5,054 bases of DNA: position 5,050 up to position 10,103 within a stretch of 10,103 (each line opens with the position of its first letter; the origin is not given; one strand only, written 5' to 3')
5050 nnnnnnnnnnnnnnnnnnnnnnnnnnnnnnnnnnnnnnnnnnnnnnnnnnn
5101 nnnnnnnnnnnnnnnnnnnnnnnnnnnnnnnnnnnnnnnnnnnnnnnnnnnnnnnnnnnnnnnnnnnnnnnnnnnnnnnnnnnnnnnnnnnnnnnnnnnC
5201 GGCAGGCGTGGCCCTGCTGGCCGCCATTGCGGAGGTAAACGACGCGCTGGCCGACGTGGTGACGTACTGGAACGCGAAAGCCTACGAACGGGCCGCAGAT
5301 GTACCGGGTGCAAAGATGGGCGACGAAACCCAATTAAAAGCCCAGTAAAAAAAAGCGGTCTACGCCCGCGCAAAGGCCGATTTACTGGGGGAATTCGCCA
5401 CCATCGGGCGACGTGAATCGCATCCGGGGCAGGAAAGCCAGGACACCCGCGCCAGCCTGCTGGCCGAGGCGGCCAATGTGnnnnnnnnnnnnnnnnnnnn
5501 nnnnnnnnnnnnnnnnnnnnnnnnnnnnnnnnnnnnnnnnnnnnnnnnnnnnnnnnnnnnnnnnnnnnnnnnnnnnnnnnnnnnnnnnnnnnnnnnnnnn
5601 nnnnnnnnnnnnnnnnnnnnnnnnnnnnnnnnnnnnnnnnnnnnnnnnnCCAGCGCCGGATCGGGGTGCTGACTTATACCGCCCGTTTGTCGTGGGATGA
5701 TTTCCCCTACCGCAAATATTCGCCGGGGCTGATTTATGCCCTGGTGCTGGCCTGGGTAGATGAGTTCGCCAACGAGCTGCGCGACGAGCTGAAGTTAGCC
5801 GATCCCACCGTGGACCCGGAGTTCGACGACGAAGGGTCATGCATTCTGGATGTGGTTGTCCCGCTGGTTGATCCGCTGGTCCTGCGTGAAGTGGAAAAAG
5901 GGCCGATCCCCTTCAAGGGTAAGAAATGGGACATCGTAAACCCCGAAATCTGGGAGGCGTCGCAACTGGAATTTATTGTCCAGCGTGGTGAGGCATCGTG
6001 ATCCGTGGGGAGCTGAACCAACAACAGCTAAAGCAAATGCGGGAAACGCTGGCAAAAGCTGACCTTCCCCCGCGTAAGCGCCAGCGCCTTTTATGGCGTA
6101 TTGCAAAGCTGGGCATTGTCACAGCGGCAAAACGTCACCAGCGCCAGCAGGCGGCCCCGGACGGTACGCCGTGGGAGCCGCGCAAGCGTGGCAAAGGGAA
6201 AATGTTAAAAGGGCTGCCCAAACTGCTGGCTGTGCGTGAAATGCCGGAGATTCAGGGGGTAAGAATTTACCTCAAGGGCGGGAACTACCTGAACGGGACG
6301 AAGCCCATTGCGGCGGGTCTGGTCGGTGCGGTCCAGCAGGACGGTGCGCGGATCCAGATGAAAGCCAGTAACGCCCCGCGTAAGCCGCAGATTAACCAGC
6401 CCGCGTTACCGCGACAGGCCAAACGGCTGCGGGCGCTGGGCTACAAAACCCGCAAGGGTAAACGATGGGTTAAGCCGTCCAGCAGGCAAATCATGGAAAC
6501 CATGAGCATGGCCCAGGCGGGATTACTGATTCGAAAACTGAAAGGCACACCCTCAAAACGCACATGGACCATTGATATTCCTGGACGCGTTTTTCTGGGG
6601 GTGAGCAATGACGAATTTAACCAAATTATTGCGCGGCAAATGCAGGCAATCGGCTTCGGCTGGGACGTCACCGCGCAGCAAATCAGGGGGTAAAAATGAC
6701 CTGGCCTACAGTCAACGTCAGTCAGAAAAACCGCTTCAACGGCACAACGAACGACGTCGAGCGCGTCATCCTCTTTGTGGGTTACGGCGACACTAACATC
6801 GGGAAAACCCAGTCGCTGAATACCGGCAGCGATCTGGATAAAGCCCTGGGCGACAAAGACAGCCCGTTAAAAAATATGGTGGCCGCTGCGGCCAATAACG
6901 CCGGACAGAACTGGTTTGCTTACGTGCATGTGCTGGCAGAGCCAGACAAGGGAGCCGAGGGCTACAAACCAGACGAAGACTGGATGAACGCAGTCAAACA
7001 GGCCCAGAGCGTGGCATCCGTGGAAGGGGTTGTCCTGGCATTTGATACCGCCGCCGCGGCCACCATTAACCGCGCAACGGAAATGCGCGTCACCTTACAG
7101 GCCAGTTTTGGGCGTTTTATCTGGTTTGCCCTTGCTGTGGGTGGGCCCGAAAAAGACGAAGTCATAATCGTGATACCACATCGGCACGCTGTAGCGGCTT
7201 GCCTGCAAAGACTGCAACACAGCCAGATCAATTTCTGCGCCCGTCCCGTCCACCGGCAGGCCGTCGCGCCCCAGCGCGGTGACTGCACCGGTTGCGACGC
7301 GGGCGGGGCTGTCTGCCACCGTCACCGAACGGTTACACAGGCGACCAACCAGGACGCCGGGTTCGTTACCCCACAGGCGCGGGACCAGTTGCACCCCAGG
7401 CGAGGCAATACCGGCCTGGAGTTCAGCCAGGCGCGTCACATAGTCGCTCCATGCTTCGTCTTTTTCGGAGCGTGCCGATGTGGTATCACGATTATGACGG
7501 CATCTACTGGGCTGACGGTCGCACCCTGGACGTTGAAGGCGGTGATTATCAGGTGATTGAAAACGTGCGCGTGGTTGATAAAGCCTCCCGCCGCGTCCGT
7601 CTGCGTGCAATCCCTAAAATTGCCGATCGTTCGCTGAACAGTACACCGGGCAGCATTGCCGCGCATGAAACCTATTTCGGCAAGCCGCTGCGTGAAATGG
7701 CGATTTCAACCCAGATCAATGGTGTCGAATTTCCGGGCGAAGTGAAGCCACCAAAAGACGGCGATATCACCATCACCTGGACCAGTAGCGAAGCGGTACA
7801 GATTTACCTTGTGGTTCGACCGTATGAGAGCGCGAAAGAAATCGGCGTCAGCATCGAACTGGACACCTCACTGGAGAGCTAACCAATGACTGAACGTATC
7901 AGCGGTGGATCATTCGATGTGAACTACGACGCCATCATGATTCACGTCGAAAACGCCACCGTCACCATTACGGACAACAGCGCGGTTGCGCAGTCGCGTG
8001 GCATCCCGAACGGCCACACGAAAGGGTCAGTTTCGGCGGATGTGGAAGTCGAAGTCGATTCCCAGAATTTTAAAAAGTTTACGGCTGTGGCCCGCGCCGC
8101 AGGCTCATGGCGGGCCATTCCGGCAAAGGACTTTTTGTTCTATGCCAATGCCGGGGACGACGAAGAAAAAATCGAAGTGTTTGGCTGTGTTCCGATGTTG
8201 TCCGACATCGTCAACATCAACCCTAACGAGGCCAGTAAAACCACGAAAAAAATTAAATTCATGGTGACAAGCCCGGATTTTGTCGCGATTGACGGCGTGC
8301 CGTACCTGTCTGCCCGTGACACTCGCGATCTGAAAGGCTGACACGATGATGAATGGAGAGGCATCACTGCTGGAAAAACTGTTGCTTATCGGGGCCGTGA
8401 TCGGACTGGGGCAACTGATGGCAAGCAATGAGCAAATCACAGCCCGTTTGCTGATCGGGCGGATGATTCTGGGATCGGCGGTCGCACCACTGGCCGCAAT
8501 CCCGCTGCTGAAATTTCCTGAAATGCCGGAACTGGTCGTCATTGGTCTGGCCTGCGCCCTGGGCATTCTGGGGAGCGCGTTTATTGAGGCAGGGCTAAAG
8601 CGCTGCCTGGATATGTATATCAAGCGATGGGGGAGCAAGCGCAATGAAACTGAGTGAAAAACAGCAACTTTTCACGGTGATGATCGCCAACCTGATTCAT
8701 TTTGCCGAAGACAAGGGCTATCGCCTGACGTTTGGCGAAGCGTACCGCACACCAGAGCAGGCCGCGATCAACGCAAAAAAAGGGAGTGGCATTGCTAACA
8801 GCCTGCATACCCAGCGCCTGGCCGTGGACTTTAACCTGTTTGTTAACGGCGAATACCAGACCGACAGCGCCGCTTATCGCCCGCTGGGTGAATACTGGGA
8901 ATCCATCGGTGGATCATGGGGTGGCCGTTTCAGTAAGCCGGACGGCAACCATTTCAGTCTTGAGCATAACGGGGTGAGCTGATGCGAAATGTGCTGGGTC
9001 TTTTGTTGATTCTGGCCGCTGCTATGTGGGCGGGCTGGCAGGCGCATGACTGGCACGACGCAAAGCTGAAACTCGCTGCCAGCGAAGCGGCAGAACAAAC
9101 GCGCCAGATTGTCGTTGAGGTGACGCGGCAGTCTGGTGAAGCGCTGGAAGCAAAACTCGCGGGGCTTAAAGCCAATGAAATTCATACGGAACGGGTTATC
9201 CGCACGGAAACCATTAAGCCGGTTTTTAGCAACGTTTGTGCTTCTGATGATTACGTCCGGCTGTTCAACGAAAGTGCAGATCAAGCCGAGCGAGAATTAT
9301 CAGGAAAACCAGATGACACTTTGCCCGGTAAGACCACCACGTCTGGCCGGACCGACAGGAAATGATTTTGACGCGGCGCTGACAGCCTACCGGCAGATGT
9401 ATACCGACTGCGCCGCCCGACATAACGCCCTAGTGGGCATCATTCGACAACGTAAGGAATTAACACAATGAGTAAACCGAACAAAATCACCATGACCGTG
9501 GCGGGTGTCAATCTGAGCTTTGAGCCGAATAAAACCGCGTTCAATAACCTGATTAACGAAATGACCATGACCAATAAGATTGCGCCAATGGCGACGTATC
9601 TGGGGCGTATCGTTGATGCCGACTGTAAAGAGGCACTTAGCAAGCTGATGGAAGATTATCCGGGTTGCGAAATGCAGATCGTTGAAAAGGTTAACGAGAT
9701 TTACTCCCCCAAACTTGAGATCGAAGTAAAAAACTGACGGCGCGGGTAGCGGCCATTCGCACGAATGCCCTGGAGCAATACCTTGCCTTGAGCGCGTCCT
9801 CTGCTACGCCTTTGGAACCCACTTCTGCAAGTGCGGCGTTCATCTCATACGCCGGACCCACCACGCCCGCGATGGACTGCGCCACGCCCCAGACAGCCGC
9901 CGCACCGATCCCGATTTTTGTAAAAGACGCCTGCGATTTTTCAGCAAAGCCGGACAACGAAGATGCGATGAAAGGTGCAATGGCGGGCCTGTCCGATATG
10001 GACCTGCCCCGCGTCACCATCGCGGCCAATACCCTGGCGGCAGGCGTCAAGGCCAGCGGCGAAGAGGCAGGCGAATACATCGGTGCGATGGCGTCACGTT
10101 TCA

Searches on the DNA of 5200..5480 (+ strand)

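Call 37: search_dna_similar(query=window:5200-5480:+, collection=ecoli_genomes, mode=near, max_rows=5)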
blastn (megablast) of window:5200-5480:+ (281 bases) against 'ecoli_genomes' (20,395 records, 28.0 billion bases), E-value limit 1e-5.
Records with a match: 18; places in all: 18; records where one place covers at least 80% of the query: 18.
Genomes with a match: 18 of 5426; with a place that covers at least 80% of the query: 18. Places per genome that has any: lowest 1, median 1, highest 1. On chromosomes: 18 places; on plasmids: 0.
Best place of each record, by identity: 95-99% 18.
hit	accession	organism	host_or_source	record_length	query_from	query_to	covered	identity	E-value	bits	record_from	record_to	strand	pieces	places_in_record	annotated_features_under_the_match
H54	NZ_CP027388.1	Escherichia coli strain 2011C-4251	Homo sapiens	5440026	3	281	99%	95.3%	1e-121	444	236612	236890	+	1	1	head completion/stabilization protein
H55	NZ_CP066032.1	Escherichia coli strain FDAARGOS_1059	missing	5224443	3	281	99%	95.3%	1e-121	444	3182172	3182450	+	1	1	head completion/stabilization protein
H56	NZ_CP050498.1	Escherichia coli strain RM13322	cattle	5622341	3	281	99%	95.3%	1e-121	444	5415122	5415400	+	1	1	head completion/stabilization protein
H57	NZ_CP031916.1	Escherichia coli O45:H2 strain FWSEC0003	Homo sapiens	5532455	3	281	99%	95.3%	1e-121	444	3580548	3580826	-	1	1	head completion/stabilization protein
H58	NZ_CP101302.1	Escherichia coli strain 2000-3039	Homo sapiens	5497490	3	281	99%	95.3%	1e-121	444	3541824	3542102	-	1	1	head completion/stabilization protein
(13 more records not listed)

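Call 52: get_annotated_region(hit=H54, flank=300)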
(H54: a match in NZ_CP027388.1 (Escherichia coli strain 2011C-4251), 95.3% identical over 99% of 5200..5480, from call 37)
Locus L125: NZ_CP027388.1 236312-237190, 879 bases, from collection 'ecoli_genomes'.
description: Escherichia coli strain 2011C-4251 chromosome, complete genome
organism: Escherichia coli strain 2011C-4251 (NCBI taxid 562)
replicon: chromosome; assembly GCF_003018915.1
host: Homo sapiens; source: missing; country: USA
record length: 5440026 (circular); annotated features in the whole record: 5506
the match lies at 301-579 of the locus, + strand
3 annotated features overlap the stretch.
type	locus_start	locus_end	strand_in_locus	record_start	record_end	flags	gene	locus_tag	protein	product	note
CDS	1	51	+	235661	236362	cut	gpM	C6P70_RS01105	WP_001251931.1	phage terminase small subunit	-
CDS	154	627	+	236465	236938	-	-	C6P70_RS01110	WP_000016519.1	head completion/stabilization protein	-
CDS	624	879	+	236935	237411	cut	-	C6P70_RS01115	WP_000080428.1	phage tail protein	-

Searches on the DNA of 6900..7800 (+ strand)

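Call 30: search_dna_similar(query=window:6900-7800:+, collection=ecoli_genomes, mode=distant, max_rows=12)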
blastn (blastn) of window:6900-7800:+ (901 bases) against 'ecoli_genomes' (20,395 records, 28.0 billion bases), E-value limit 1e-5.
Records with a match: 110; places in all: 171; records where one place covers at least 80% of the query: 0.
Genomes with a match: 110 of 5426; with a place that covers at least 80% of the query: 0. Places per genome that has any: lowest 1, median 1, highest 4. On chromosomes: 171 places; on plasmids: 0.
Best place of each record, by identity: 90-95% 18; 60-80% 92.
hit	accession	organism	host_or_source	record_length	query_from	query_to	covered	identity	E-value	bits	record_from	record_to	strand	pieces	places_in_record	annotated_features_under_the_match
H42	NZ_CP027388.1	Escherichia coli strain 2011C-4251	Homo sapiens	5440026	1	901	66%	91.9%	5e-150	856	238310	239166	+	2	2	DUF2586 domain-containing protein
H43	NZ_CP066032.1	Escherichia coli strain FDAARGOS_1059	missing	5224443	1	901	66%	91.9%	5e-150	856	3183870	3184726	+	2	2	DUF2586 domain-containing protein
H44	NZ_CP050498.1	Escherichia coli strain RM13322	cattle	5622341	1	901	66%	91.9%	5e-150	856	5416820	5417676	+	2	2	DUF2586 domain-containing protein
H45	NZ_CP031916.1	Escherichia coli O45:H2 strain FWSEC0003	Homo sapiens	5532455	1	901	66%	91.9%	5e-150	856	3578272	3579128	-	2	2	DUF2586 domain-containing protein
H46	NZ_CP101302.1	Escherichia coli strain 2000-3039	Homo sapiens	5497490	1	901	66%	91.9%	5e-150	856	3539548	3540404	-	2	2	DUF2586 domain-containing protein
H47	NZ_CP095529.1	Escherichia coli strain GN06156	Homo sapiens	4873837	1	901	66%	91.9%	5e-150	856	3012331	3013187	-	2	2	DUF2586 domain-containing protein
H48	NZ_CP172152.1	Escherichia coli strain GF31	chicken meat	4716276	1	901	66%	91.9%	5e-150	856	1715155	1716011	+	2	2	DUF2586 domain-containing protein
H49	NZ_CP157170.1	Escherichia coli strain 99E2750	Homo sapiens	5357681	1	901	66%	91.9%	5e-150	856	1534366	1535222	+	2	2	DUF2586 domain-containing protein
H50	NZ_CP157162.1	Escherichia coli strain UTAK-2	Bos taurus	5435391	1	901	66%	91.9%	5e-150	856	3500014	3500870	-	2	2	DUF2586 domain-containing protein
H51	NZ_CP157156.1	Escherichia coli strain UTAK-4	Bos taurus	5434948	1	901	66%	91.9%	5e-150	856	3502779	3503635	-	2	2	DUF2586 domain-containing protein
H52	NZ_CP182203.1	Escherichia coli strain JB2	rabbit farm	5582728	1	901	66%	91.9%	5e-150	856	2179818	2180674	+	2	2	DUF2586 domain-containing protein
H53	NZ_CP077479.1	Escherichia coli O111:H2 strain 12A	Homo sapiens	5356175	1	901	66%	91.9%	5e-150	856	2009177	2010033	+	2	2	DUF2586 domain-containing protein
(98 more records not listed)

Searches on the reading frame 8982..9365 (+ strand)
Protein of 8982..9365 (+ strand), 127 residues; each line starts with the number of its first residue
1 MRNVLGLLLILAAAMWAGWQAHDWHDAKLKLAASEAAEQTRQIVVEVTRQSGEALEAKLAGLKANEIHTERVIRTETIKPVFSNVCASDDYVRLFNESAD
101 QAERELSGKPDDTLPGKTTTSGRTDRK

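Call 24: find_encoding_contigs(protein=window:8982-9365:+, flank=10000, max_places=10)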
Protein window:8982-9365:+ (127 aa): 5 contigs read that carry it; 1 place shown.
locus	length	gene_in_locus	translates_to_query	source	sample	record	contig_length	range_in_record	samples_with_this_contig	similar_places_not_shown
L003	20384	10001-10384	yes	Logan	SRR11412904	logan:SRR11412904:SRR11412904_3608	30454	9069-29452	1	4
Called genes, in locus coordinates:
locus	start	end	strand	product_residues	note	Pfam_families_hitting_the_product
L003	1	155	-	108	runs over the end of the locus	PF04606:Ogr_Delta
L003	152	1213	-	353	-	PF04860:Phage_portal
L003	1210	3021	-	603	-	PF06056:Terminase_5, PF03237:Terminase_6N, PF17289:Terminase_6C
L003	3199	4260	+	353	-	PF05929:Phage_GPO_N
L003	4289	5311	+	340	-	PF05125:Phage_cap_P2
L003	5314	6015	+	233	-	PF05944:Phage_term_smal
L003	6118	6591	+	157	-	PF05926:Phage_GPL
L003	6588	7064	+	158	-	PF06891:P2_Phage_GpR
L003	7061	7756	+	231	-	PF05069:Phage_tail_S (faint)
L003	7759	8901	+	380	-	PF10758:DUF2586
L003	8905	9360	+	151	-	PF10772:Phage_HP1_Orf24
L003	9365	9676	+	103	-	PF04550:Phage_holin_3_2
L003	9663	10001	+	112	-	PF13539:Peptidase_M15_4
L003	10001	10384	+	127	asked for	-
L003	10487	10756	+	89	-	PF10963:Phage_TAC_10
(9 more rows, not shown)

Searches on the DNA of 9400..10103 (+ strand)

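Call 29: search_dna_similar(query=window:9400-10103:+, collection=ecoli_genomes, mode=distant, max_rows=12)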
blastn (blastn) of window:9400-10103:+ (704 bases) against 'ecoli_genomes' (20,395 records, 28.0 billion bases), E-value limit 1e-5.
Records with a match: 30; places in all: 51; records where one place covers at least 80% of the query: 0.
Genomes with a match: 30 of 5426; with a place that covers at least 80% of the query: 0. Places per genome that has any: lowest 1, median 2, highest 2. On chromosomes: 51 places; on plasmids: 0.
Best place of each record, by identity: 90-95% 18; 60-80% 12.
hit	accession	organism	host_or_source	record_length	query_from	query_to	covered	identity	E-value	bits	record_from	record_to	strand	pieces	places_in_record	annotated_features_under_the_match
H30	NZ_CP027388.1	Escherichia coli strain 2011C-4251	Homo sapiens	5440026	1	704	76%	94.0%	8e-165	819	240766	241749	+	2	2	phage tail tape measure protein | putative phage tail assembly chaperone | DUF6890 family protein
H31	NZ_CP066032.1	Escherichia coli strain FDAARGOS_1059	missing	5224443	1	704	76%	94.0%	8e-165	819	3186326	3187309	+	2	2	phage tail tape measure protein | putative phage tail assembly chaperone | DUF6890 family protein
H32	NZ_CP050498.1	Escherichia coli strain RM13322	cattle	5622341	1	704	76%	94.0%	8e-165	819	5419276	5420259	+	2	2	phage tail tape measure protein | putative phage tail assembly chaperone | DUF6890 family protein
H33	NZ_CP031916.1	Escherichia coli O45:H2 strain FWSEC0003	Homo sapiens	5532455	1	704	76%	94.0%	8e-165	819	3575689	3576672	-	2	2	phage tail tape measure protein | putative phage tail assembly chaperone | DUF6890 family protein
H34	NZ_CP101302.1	Escherichia coli strain 2000-3039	Homo sapiens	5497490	1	704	76%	94.0%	8e-165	819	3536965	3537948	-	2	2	phage tail tape measure protein | putative phage tail assembly chaperone | DUF6890 family protein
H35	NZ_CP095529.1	Escherichia coli strain GN06156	Homo sapiens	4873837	1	704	76%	94.0%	8e-165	819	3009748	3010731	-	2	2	phage tail tape measure protein | putative phage tail assembly chaperone | DUF6890 family protein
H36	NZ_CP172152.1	Escherichia coli strain GF31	chicken meat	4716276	1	704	76%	94.0%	8e-165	819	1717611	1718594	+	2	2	phage tail tape measure protein | putative phage tail assembly chaperone | DUF6890 family protein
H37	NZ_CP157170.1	Escherichia coli strain 99E2750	Homo sapiens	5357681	1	704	76%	94.0%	8e-165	819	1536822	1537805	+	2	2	phage tail tape measure protein | putative phage tail assembly chaperone | DUF6890 family protein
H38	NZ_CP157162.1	Escherichia coli strain UTAK-2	Bos taurus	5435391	1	704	76%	94.0%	8e-165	819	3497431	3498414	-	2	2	phage tail tape measure protein | putative phage tail assembly chaperone | DUF6890 family protein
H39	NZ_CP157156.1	Escherichia coli strain UTAK-4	Bos taurus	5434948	1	704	76%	94.0%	8e-165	819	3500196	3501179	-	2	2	phage tail tape measure protein | putative phage tail assembly chaperone | DUF6890 family protein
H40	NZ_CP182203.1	Escherichia coli strain JB2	rabbit farm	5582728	1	704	76%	94.0%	8e-165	819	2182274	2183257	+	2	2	phage tail tape measure protein | putative phage tail assembly chaperone | DUF6890 family protein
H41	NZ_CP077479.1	Escherichia coli O111:H2 strain 12A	Homo sapiens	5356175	1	704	76%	94.0%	8e-165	819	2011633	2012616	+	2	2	phage tail tape measure protein | putative phage tail assembly chaperone | DUF6890 family protein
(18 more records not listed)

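Call 33: get_annotated_region(hit=H30, flank=1500)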
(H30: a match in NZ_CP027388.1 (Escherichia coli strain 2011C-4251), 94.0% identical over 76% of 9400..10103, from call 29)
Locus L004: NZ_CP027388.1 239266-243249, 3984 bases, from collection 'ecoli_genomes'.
description: Escherichia coli strain 2011C-4251 chromosome, complete genome
organism: Escherichia coli strain 2011C-4251 (NCBI taxid 562)
replicon: chromosome; assembly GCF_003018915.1
host: Homo sapiens; source: missing; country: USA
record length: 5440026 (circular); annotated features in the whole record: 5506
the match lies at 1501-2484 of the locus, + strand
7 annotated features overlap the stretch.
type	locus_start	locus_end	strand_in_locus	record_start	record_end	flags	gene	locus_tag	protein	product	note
CDS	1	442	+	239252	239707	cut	-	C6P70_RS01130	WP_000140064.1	phage protein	-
CDS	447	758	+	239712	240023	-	-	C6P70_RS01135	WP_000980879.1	holin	-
CDS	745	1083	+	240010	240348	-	-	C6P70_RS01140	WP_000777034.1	M15 family metallopeptidase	-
CDS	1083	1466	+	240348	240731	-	-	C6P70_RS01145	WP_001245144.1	hypothetical protein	-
CDS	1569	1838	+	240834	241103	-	-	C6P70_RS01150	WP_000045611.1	putative phage tail assembly chaperone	-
CDS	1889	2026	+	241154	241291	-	-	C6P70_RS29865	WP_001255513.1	DUF6890 family protein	-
CDS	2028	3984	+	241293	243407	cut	-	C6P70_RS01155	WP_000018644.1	phage tail tape measure protein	-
